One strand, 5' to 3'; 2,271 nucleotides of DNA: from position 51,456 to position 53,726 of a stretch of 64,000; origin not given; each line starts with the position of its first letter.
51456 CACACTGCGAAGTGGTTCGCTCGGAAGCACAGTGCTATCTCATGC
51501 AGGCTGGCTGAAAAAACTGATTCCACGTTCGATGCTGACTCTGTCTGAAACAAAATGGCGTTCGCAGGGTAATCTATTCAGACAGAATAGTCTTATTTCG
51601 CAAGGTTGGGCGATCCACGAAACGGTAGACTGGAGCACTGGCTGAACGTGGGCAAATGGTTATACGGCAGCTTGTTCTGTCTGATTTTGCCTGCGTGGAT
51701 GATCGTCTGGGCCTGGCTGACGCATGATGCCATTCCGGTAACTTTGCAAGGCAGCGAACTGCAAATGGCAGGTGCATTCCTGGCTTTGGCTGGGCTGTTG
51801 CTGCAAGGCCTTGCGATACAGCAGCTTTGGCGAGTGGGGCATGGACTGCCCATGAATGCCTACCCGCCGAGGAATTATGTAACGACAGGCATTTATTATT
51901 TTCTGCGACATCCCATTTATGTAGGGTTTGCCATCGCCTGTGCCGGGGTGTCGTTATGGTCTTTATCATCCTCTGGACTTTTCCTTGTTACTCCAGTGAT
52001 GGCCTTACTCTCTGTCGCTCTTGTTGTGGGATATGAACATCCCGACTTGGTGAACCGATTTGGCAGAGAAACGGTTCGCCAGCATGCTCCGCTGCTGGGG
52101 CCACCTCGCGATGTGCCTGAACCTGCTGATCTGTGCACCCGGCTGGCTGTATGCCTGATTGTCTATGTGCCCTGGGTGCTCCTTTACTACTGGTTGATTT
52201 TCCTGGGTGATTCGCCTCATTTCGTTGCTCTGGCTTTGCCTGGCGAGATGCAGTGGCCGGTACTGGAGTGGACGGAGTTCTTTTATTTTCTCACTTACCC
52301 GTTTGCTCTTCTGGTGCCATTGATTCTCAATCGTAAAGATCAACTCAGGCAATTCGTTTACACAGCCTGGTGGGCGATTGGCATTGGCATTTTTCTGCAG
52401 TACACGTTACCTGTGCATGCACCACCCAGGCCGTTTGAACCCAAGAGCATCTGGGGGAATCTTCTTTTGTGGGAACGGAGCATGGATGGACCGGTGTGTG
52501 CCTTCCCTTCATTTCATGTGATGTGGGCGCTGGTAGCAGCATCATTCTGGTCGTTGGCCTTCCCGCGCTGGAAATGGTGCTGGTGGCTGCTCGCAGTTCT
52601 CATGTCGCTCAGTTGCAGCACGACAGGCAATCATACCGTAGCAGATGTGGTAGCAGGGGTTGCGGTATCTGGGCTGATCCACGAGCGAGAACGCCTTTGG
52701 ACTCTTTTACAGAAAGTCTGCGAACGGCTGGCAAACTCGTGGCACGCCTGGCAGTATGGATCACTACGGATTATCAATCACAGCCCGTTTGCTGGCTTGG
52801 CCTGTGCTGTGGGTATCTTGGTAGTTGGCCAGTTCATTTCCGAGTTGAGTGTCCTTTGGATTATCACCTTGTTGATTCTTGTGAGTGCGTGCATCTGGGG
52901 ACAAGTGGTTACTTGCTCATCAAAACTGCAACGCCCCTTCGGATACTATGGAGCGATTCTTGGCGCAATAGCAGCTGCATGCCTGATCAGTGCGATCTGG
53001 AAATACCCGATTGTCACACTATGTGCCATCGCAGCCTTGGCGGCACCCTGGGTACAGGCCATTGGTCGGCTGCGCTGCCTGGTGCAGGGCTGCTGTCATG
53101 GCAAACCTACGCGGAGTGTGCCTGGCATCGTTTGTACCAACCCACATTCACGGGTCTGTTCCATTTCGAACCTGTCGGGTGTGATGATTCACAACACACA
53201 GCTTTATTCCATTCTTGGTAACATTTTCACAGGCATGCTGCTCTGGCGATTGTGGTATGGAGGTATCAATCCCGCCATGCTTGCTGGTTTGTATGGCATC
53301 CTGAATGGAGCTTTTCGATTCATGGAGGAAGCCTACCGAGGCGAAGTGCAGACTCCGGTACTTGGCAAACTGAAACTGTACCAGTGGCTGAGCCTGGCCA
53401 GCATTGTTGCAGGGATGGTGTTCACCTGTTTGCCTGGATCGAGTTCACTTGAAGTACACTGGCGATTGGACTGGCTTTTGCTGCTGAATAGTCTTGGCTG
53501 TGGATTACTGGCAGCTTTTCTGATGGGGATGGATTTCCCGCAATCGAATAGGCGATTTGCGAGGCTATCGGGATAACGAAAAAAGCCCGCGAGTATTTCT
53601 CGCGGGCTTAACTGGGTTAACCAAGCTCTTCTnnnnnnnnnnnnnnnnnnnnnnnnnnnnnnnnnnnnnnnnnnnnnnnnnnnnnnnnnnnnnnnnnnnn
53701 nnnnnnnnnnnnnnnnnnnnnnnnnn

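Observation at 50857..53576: CrtC-like protein coupled to a triple-fusion membrane enzyme (ICMT-like + PAP2-like + Lgt-like)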

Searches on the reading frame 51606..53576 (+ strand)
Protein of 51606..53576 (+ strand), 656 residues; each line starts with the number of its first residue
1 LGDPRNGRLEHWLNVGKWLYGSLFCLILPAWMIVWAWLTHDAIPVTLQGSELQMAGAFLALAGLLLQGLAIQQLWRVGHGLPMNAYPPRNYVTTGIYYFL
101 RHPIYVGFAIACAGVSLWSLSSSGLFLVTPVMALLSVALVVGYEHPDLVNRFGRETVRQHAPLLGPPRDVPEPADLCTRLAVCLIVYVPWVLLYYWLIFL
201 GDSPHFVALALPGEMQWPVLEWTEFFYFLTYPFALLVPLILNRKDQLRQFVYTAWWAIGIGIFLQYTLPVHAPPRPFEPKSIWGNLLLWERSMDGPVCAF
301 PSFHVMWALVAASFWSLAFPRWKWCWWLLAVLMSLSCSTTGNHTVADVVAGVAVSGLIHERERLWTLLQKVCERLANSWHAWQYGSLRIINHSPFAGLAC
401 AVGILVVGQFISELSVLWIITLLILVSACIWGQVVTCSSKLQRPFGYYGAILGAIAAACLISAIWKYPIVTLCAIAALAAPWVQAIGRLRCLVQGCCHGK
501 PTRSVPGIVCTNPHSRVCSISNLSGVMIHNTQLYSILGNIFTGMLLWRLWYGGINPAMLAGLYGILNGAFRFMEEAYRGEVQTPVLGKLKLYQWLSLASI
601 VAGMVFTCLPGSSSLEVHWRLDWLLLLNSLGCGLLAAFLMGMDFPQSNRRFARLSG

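Call 3: search_protein_families(library=pfam, proteins=[window:51606-53576:+], max_evalue=1)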
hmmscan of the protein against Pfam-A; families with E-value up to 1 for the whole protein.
window:51606-53576:+ (656 aa): 6 families
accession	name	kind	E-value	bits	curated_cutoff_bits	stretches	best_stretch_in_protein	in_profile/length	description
PF01790.23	LGT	-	1.1e-22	81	24.9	1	446-607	85-238/240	Prolipoprotein diacylglyceryl transferase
PF14378.12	PAP2_3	-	8.8e-18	65.2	27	1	226-359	35-188/190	PAP2 superfamily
PF04191.18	PEMT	-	7.1e-09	36.5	25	1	55-154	5-104/105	Phospholipid methyltransferase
PF01569.27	PAP2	-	6.7e-06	26.3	27.2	1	297-358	48-117/130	PAP2 superfamily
PF04140.19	ICMT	-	0.0006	20.6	24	1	86-121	30-66/95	Isoprenylcysteine carboxyl methyltransferase (ICMT) family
PF14360.12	PAP2_C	-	0.086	13.9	27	1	304-358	10-68/74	PAP2 superfamily C-terminal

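Call 4: search_protein_families(library=ncbifam, proteins=[window:51606-53576:+], max_evalue=1)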
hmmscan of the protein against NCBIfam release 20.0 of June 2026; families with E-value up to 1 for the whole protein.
window:51606-53576:+ (656 aa): 2 families
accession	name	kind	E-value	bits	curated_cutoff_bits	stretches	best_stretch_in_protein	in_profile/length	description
NF000778.0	PRK00052.3-4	equivalog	1.2e-14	54.6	334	1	440-607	81-241/252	prolipoprotein diacylglyceryl transferase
TIGR00544.1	lgt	equivalog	2e-08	33.9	118.9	1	446-608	100-267/280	prolipoprotein diacylglyceryl transferase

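Call 6: find_homologous_proteins(query=window:51648-53576:+)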
Query window:51648-53576:+ (642 aa): 2593 proteins with E <= 0.001 among 8000 candidates; the best 120 are listed.
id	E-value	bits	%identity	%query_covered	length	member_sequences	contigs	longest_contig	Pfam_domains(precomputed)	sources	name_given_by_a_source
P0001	0.0e+0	1027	68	100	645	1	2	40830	PF04140.20,PF06966.18,PF01790.24,PF01569.28,PF14378.13,PF04191.19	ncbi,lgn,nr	ncbi:MAG TPA: prolipoprotein diacylglyceryl transferase [Gemmatales bacterium]|nr:prolipoprotein dia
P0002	0.0e+0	1013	69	100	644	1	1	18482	PF04140.20,PF01790.24,PF01569.28,PF14378.13,PF04191.19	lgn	-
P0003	2.3e-295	1000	67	100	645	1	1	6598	PF04140.20,PF01790.24,PF01569.28,PF14378.13,PF04191.19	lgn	-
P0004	3.0e-292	989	70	98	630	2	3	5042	PF01790.24,PF01569.28,PF14378.13,PF04191.19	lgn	-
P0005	5.1e-238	810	59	100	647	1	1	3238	PF04140.20,PF01790.24,PF14378.13,PF04191.19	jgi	jgi:protein-S-isoprenylcysteine O-methyltransferase Ste14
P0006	2.5e-233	795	58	100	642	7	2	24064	PF04140.20,PF01790.24,PF14378.13,PF04191.19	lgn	-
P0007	2.1e-223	762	71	74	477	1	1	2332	PF01790.24,PF01569.28,PF14378.13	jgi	jgi:hypothetical protein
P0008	1.4e-200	686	52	100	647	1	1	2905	PF04140.20,PF01790.24,PF01569.28,PF14378.13,PF04191.19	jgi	jgi:protein-S-isoprenylcysteine O-methyltransferase Ste14/membrane-associated phospholipid phosphata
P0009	5.6e-200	684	50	100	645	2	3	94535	PF01790.24,PF01569.28,PF14378.13,PF04191.19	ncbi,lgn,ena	-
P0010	4.2e-189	648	50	100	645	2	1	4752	PF01790.24,PF01569.28,PF14378.13,PF04191.19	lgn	-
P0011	2.0e-185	636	47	100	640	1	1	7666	PF01790.24,PF01569.28,PF14378.13,PF04191.19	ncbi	-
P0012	2.6e-185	636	65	65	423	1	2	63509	PF04140.20,PF01569.28,PF14378.13,PF04191.19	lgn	-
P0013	4.4e-185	635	48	100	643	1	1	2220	PF01790.24,PF14378.13,PF04191.19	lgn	-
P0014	3.5e-183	629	47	100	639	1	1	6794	PF01790.24,PF14378.13,PF04191.19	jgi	jgi:protein-S-isoprenylcysteine O-methyltransferase Ste14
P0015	7.1e-183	628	48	100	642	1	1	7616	PF01790.24,PF14378.13,PF04191.19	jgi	-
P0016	1.0e-181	624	48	100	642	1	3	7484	PF01790.24,PF01569.28,PF14378.13,PF04191.19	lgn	-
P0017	2.9e-180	619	46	100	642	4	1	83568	PF01790.24,PF14378.13,PF04191.19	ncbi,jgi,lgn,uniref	ncbi:MAG TPA: prolipoprotein diacylglyceryl transferase family protein [Ohtaekwangia sp.]|uniref:pro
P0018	5.5e-180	618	48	100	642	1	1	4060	PF01790.24,PF14378.13,PF04191.19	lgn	-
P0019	8.2e-180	618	46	100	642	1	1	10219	PF01790.24,PF14378.13,PF04191.19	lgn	-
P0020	3.0e-178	612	48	100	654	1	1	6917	PF01790.24,PF14378.13,PF04191.19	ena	-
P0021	4.7e-178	612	49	100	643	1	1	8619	PF01790.24,PF01569.28,PF14378.13,PF04191.19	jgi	jgi:membrane-associated phospholipid phosphatase/protein-S-isoprenylcysteine O-methyltransferase Ste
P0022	5.1e-178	612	47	100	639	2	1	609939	PF01790.24,PF01569.28,PF14378.13,PF04191.19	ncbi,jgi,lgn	jgi:protein-S-isoprenylcysteine O-methyltransferase Ste14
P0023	5.2e-178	612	44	100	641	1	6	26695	PF01790.24,PF01569.28,PF14378.13,PF04191.19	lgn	-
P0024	1.0e-177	611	46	100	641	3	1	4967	PF01790.24,PF01569.28,PF14378.13,PF04191.19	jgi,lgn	jgi:protein-S-isoprenylcysteine O-methyltransferase Ste14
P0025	2.4e-176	606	47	96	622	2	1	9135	PF01790.24,PF14378.13,PF04191.19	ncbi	ncbi:MAG TPA: prolipoprotein diacylglyceryl transferase family protein [Ohtaekwangia sp.]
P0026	1.2e-174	601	46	100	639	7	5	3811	PF01790.24,PF14378.13,PF04191.19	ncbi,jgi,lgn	jgi:protein-S-isoprenylcysteine O-methyltransferase Ste14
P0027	2.4e-174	600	47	100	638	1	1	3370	PF01790.24,PF14378.13,PF04191.19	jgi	jgi:protein-S-isoprenylcysteine O-methyltransferase Ste14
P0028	7.4e-174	598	46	100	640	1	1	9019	PF04140.20,PF01790.24,PF14378.13,PF04191.19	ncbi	ncbi:MAG: prolipoprotein diacylglyceryl transferase family protein [Bacteroidota bacterium]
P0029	1.3e-173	597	46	100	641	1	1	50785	PF01790.24,PF14378.13,PF04191.19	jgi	jgi:protein-S-isoprenylcysteine O-methyltransferase Ste14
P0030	1.3e-173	597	45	100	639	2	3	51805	PF01790.24,PF14378.13,PF04191.19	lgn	-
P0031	1.9e-173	597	45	100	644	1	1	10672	PF01790.24,PF01569.28,PF14378.13,PF04191.19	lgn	-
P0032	5.3e-172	592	46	100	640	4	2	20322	PF01790.24,PF14378.13,PF04191.19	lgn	-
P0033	8.3e-171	588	43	100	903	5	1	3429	PF01790.24,PF01569.28,PF14378.13,PF04191.19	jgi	-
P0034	1.2e-170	587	43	100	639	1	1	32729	PF01790.24,PF01569.28,PF14378.13,PF04191.19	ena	-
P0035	3.5e-167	576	45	100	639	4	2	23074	PF01790.24,PF14378.13,PF04191.19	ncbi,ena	-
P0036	4.4e-167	576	46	100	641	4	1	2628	PF01790.24,PF14378.13,PF04191.19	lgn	-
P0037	2.3e-166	573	46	100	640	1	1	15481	PF01790.24,PF01569.28,PF14378.13,PF04191.19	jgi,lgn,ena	-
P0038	2.6e-166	573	44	100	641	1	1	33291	PF01790.24,PF14378.13,PF04191.19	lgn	-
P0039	5.9e-166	572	45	100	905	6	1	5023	PF01790.24,PF01569.28,PF14378.13,PF04191.19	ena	-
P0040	9.2e-166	571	44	100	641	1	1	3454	PF01790.24,PF01569.28,PF14378.13,PF04191.19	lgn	-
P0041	1.1e-165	571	44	100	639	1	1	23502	PF06966.18,PF01790.24,PF14378.13,PF04191.19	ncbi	ncbi:MAG: prolipoprotein diacylglyceryl transferase family protein [Bacteroidota bacterium]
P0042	3.3e-165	569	42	100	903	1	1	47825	PF01790.24,PF01569.28,PF14378.13,PF04191.19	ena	-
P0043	4.0e-165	569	45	100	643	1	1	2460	PF01790.24,PF14378.13,PF04191.19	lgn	-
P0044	5.3e-165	569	44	100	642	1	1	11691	PF01790.24,PF14378.13,PF04191.19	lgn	-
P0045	6.2e-165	568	45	100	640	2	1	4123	PF01790.24,PF14378.13,PF04191.19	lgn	-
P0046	1.3e-164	567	45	100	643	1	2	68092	PF04140.20,PF01790.24,PF14378.13,PF04191.19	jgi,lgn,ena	-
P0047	1.6e-164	567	46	100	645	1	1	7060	PF01790.24,PF01569.28,PF14378.13,PF04191.19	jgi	jgi:protein-S-isoprenylcysteine O-methyltransferase Ste14/membrane-associated phospholipid phosphata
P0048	1.3e-163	564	46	92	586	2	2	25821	PF01790.24,PF01569.28,PF14378.13,PF04191.19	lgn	-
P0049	2.2e-163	563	45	99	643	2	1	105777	PF01790.24,PF01569.28,PF14378.13,PF04191.19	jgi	jgi:membrane-associated phospholipid phosphatase/protein-S-isoprenylcysteine O-methyltransferase Ste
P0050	3.2e-163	563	45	100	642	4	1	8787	PF01790.24,PF01569.28,PF14378.13,PF04191.19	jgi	jgi:protein-S-isoprenylcysteine O-methyltransferase Ste14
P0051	5.2e-163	562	44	100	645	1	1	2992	PF01790.24,PF14378.13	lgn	-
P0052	5.3e-163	562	47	100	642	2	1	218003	PF01790.24,PF01569.28,PF14378.13,PF04191.19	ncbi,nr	ncbi:MAG: prolipoprotein diacylglyceryl transferase [Bacteroidia bacterium]|nr:prolipoprotein diacyl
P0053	1.8e-162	560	42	100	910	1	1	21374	PF01790.24,PF01569.28,PF14378.13,PF04191.19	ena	-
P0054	2.5e-162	560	43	100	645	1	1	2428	PF01790.24,PF14378.13,PF04191.19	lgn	-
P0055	2.7e-162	560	42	100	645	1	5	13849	PF06966.18,PF01790.24,PF14378.13,PF04191.19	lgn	-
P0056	3.5e-162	559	44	100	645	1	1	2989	PF01790.24,PF01569.28,PF14378.13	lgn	-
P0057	3.5e-162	559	45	100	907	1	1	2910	PF01790.24,PF01569.28,PF14378.13,PF04191.19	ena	-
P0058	3.8e-162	559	47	100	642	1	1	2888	PF01790.24,PF01569.28,PF14378.13,PF04191.19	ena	-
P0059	3.8e-162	559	43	100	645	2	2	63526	PF01790.24,PF14378.13,PF04191.19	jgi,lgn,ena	jgi:Prolipoprotein diacylglyceryltransferase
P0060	5.8e-162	559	44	100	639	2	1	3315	PF01790.24,PF01569.28,PF14378.13,PF04191.19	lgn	-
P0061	8.8e-162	558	47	100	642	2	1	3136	PF01790.24,PF14378.13,PF04191.19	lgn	-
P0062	8.8e-162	558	46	100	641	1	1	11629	PF01790.24,PF01569.28,PF14378.13,PF04191.19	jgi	jgi:prolipoprotein diacylglyceryltransferase/protein-S-isoprenylcysteine O-methyltransferase Ste14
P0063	1.0e-161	558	42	100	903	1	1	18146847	PF01790.24,PF01569.28,PF14378.13,PF04191.19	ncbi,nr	ncbi:hypothetical protein I4U23_001460 [Adineta vaga]|nr:hypothetical protein I4U23_001460 [Adineta 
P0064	1.6e-161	557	41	100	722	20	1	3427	PF01790.24,PF01569.28,PF14378.13,PF04191.19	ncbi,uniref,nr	ncbi:unnamed protein product [Adineta steineri]|uniref:Inositolphosphotransferase Aur1/Ipt1 domain-c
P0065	3.0e-161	556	42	100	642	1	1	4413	PF01790.24,PF14378.13,PF04191.19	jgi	-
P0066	4.3e-161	556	41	100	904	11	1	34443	PF01790.24,PF01569.28,PF14378.13,PF04191.19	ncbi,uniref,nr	ncbi:unnamed protein product [Rotaria sordida]|uniref:Inositolphosphotransferase Aur1/Ipt1 domain-co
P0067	7.4e-161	555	43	100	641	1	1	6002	PF01790.24,PF01569.28,PF14378.13,PF04191.19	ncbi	-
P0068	8.2e-161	555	44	100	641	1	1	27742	PF01790.24,PF01569.28,PF14378.13,PF04191.19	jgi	jgi:protein-S-isoprenylcysteine O-methyltransferase Ste14/membrane-associated phospholipid phosphata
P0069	9.5e-161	555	45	100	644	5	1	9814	PF01790.24,PF14378.13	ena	-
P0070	9.9e-161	555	41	100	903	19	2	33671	PF01790.24,PF01569.28,PF14378.13,PF04191.19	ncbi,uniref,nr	ncbi:unnamed protein product [Rotaria socialis]|uniref:Inositolphosphotransferase Aur1/Ipt1 domain-c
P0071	1.3e-160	554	47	100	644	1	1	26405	PF01790.24,PF14378.13,PF04191.19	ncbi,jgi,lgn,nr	ncbi:MAG: prolipoprotein diacylglyceryl transferase [Bernardetiaceae bacterium]|jgi:protein-S-isopre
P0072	1.3e-160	554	42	91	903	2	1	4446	PF01790.24,PF01569.28,PF14378.13,PF04191.19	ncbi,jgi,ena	jgi:protein-S-isoprenylcysteine O-methyltransferase Ste14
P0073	1.7e-160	554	43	99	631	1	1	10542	PF04140.20,PF06966.18,PF01790.24,PF14378.13,PF04191.19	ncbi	ncbi:MAG: prolipoprotein diacylglyceryl transferase family protein, partial [Bacteroidales bacterium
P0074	1.7e-160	554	42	100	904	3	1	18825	PF01790.24,PF01569.28,PF14378.13,PF04191.19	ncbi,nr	ncbi:unnamed protein product [Rotaria sp. Silwood1]|nr:unnamed protein product [Rotaria sp. Silwood1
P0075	1.9e-160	554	44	100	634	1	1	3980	PF01790.24,PF14378.13,PF04191.19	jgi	jgi:protein-S-isoprenylcysteine O-methyltransferase Ste14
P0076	2.9e-160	553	45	100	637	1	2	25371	PF01790.24,PF01569.28,PF14378.13,PF04191.19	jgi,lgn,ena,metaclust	metaclust:\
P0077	4.0e-160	553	45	100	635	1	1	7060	PF01790.24,PF01569.28,PF14378.13,PF04191.19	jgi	jgi:membrane-associated phospholipid phosphatase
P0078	4.4e-160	552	42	100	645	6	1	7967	PF06966.18,PF01790.24,PF14378.13,PF04191.19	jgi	jgi:protein-S-isoprenylcysteine O-methyltransferase Ste14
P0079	5.1e-160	552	42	100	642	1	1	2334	PF01790.24,PF14378.13,PF04191.19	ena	-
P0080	5.7e-160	552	43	100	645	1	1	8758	PF01790.24,PF14378.13,PF04191.19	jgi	jgi:protein-S-isoprenylcysteine O-methyltransferase Ste14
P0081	5.9e-160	552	41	100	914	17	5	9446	PF01790.24,PF01569.28,PF14378.13,PF04191.19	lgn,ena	-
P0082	6.2e-160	552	43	100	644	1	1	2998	PF01790.24,PF01569.28,PF14378.13,PF04191.19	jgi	jgi:protein-S-isoprenylcysteine O-methyltransferase Ste14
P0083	6.6e-160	552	44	100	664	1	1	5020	PF01790.24,PF14378.13,PF04191.19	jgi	jgi:protein-S-isoprenylcysteine O-methyltransferase Ste14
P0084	6.8e-160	552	42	100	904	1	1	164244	PF01790.24,PF01569.28,PF14378.13,PF04191.19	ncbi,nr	ncbi:unnamed protein product [Rotaria sp. Silwood1]|nr:unnamed protein product [Rotaria sp. Silwood1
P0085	7.6e-160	552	42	100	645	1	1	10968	PF06966.18,PF01790.24,PF14378.13,PF04191.19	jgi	jgi:protein-S-isoprenylcysteine O-methyltransferase Ste14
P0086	1.1e-159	551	45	92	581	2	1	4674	PF01790.24,PF01569.28,PF14378.13,PF04191.19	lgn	-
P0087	1.2e-159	551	40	100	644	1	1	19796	PF01790.24,PF14378.13,PF04191.19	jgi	jgi:protein-S-isoprenylcysteine O-methyltransferase Ste14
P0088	1.3e-159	551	42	100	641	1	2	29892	PF01790.24,PF14378.13,PF04191.19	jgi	jgi:protein-S-isoprenylcysteine O-methyltransferase Ste14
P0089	1.4e-159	551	42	100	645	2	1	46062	PF06966.18,PF01790.24,PF14378.13,PF04191.19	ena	-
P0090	1.8e-159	550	43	100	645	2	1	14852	PF06966.18,PF01790.24,PF14378.13,PF04191.19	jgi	jgi:protein-S-isoprenylcysteine O-methyltransferase Ste14/membrane-associated phospholipid phosphata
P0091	1.9e-159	550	45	100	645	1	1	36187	PF01790.24,PF14378.13,PF04191.19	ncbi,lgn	ncbi:MAG: prolipoprotein diacylglyceryl transferase family protein [Bacteroidota bacterium]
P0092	2.3e-159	550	42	98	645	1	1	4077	PF06966.18,PF01790.24,PF01569.28,PF14378.13,PF04191.19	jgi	jgi:protein-S-isoprenylcysteine O-methyltransferase Ste14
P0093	2.5e-159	550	41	100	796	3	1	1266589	PF01790.24,PF01569.28,PF14378.13,PF04191.19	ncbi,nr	ncbi:unnamed protein product [Adineta ricciae]|nr:unnamed protein product [Adineta ricciae]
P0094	2.6e-159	550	42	100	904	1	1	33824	PF01790.24,PF01569.28,PF14378.13,PF04191.19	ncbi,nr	ncbi:unnamed protein product [Rotaria sp. Silwood1]|nr:unnamed protein product [Rotaria sp. Silwood1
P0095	3.8e-159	549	41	100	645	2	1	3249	PF04140.20,PF01790.24,PF14378.13,PF04191.19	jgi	jgi:protein-S-isoprenylcysteine O-methyltransferase Ste14/membrane-associated phospholipid phosphata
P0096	4.1e-159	549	44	99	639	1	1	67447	PF01790.24,PF14378.13,PF04191.19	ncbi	-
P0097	4.6e-159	549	41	100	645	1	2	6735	PF01790.24,PF01569.28,PF14378.13,PF04191.19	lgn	-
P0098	4.9e-159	549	42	100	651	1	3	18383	PF06966.18,PF01790.24,PF01569.28,PF14378.13,PF04191.19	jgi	-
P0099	4.9e-159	549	43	100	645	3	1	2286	PF06966.18,PF01790.24,PF14378.13,PF04191.19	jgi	jgi:protein-S-isoprenylcysteine O-methyltransferase Ste14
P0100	4.9e-159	549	41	100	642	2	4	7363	PF01790.24,PF14378.13,PF04191.19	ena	-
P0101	8.3e-159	548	43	100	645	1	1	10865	PF06966.18,PF01790.24,PF14378.13,PF04191.19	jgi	jgi:protein-S-isoprenylcysteine O-methyltransferase Ste14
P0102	1.1e-158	548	42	100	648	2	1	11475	PF01790.24,PF14378.13,PF04191.19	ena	-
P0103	1.7e-158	547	43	100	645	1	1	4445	PF01790.24,PF14378.13,PF04191.19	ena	-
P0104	2.2e-158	547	42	100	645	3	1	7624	PF01790.24,PF14378.13,PF04191.19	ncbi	-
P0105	3.0e-158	546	42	100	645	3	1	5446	PF06966.18,PF01790.24,PF14378.13,PF04191.19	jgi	jgi:protein-S-isoprenylcysteine O-methyltransferase Ste14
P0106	3.5e-158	546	42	100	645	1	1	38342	PF01790.24,PF14378.13,PF04191.19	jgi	jgi:protein-S-isoprenylcysteine O-methyltransferase Ste14/membrane-associated phospholipid phosphata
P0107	3.9e-158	546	43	100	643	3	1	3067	PF01790.24,PF01569.28,PF14378.13,PF04191.19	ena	-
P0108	4.5e-158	546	43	100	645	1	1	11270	PF01790.24,PF14378.13,PF04191.19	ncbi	-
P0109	4.7e-158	546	45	100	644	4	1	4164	PF01790.24,PF01569.28,PF14378.13,PF04191.19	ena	-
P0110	4.9e-158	546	42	100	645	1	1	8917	PF06966.18,PF01790.24,PF14378.13,PF04191.19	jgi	jgi:protein-S-isoprenylcysteine O-methyltransferase Ste14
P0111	5.0e-158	546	43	100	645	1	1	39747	PF06966.18,PF01790.24,PF14378.13,PF04191.19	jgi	jgi:protein-S-isoprenylcysteine O-methyltransferase Ste14/membrane-associated phospholipid phosphata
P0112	5.7e-158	545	43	100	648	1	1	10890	PF01790.24,PF01569.28,PF14378.13,PF04191.19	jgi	jgi:protein-S-isoprenylcysteine O-methyltransferase Ste14/membrane-associated phospholipid phosphata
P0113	5.8e-158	545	44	100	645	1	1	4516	PF01790.24,PF01569.28,PF14378.13,PF04191.19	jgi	jgi:protein-S-isoprenylcysteine O-methyltransferase Ste14/membrane-associated phospholipid phosphata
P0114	6.0e-158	545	43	100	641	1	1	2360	PF04140.20,PF01790.24,PF14378.13,PF04191.19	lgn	-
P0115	6.3e-158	545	42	100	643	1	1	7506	PF01790.24,PF14378.13,PF04191.19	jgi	jgi:protein-S-isoprenylcysteine O-methyltransferase Ste14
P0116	6.6e-158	545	42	99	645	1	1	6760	PF01790.24,PF14378.13,PF04191.19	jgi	jgi:protein-S-isoprenylcysteine O-methyltransferase Ste14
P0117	8.6e-158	545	43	100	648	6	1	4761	PF01790.24,PF14378.13,PF04191.19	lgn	-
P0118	1.0e-157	545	43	100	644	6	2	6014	PF06966.18,PF01790.24,PF01569.28,PF14378.13,PF04191.19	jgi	jgi:protein-S-isoprenylcysteine O-methyltransferase Ste14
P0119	1.1e-157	545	42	100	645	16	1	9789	PF01790.24,PF14378.13,PF04191.19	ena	-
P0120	1.2e-157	544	43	100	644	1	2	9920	PF01790.24,PF01569.28,PF14378.13,PF04191.19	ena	-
